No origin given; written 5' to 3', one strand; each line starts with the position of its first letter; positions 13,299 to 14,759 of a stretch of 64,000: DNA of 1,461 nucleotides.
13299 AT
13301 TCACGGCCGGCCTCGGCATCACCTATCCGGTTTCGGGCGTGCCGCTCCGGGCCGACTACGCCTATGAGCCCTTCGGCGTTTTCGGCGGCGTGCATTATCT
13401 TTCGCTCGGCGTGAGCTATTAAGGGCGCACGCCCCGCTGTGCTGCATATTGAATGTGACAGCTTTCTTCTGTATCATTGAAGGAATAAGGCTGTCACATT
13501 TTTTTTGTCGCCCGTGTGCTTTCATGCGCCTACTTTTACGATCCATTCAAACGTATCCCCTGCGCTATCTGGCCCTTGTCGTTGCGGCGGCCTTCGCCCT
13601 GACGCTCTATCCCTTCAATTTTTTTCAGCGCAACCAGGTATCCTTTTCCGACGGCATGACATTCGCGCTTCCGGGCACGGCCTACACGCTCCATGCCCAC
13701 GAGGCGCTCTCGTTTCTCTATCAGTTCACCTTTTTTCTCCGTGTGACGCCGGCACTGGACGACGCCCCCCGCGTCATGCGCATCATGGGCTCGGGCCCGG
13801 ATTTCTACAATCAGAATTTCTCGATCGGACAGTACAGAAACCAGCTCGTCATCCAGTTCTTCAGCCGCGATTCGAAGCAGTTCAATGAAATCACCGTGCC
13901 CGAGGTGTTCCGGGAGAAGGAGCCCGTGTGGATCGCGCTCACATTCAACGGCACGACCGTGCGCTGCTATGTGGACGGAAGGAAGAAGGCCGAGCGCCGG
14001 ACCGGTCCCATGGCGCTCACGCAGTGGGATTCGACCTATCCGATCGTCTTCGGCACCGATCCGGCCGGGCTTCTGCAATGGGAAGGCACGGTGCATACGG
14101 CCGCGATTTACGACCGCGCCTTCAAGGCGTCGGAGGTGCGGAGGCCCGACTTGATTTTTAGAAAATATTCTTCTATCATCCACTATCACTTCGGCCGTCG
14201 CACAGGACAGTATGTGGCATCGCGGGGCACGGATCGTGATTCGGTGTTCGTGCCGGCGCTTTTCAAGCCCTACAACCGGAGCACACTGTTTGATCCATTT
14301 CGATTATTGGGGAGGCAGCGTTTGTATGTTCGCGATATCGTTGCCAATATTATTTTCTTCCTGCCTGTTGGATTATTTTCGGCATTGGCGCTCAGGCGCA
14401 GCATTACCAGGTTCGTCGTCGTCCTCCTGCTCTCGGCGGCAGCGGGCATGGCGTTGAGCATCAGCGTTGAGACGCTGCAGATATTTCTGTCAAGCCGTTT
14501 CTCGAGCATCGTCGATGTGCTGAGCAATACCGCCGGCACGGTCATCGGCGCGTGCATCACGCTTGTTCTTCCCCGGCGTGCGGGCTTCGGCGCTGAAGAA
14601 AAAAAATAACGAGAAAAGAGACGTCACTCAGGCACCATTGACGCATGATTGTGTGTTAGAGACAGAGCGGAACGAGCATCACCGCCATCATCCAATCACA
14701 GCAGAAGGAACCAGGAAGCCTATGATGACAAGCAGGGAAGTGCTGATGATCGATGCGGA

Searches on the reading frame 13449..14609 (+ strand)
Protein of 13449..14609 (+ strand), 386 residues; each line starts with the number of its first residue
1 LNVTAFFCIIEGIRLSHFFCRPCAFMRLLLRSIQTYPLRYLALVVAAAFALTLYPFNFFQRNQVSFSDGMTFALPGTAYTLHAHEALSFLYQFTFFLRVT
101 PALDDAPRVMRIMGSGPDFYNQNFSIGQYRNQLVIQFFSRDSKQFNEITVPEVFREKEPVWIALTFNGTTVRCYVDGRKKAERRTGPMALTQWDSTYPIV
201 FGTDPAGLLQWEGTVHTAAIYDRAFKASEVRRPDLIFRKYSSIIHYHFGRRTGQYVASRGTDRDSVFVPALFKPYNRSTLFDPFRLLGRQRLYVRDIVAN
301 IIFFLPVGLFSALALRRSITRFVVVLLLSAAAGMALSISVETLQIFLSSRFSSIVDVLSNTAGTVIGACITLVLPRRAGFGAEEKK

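Call 5: search_protein_families(library=pfam, proteins=[window:13449-14609:+], max_evalue=0.01)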
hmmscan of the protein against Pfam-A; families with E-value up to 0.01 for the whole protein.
window:13449-14609:+ (386 aa): 2 families
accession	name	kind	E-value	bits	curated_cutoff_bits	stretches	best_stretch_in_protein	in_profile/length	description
PF04892.17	VanZ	-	1.4e-14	55.2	30.1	1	282-373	37-124/126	VanZ like family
PF13385.13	Laminin_G_3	-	1.3e-12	48.5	27.6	1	90-230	16-150/151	Concanavalin A-like lectin/glucanases superfamily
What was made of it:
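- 13524..14609 (+): LamG + VanZ membrane protein of 361 aa. It has an N-terminal TM segment, an extracytoplasmic concanavalin-like domain and C-terminal VanZ TM helices. It is a conserved upstream neighbour of the cassette in this lineage. Pfam VanZ 1.4e-14 and Laminin_G_3 1.3e-12 (call 5).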

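Call 6: search_protein_families(library=ncbifam, proteins=[window:13449-14609:+], max_evalue=0.01)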
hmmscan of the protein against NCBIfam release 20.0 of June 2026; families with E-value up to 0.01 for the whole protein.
window:13449-14609:+ (386 aa): 3 families
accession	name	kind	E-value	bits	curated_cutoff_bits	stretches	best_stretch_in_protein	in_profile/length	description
NF033125.2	vanZ-A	exception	1e-05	25.7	250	1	271-368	31-122/164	glycopeptide resistance protein VanZ-A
NF000145.1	vanZ-F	exception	0.00083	19.7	375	1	294-369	85-154/206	glycopeptide resistance protein VanZ-F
NF037970.1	vanZ_1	subfamily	0.0064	17.1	20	0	293-363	40-108/109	VanZ family protein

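Call 62: search_protein_families(library=ncbifam, proteins=[window:13524-14609:+], max_evalue=0.00001)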
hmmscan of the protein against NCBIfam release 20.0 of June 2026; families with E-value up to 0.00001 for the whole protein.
window:13524-14609:+ (361 aa): 1 family
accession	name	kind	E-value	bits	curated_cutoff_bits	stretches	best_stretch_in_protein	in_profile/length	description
NF033125.2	vanZ-A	exception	9.3e-06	25.9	250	0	246-343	31-122/164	glycopeptide resistance protein VanZ-A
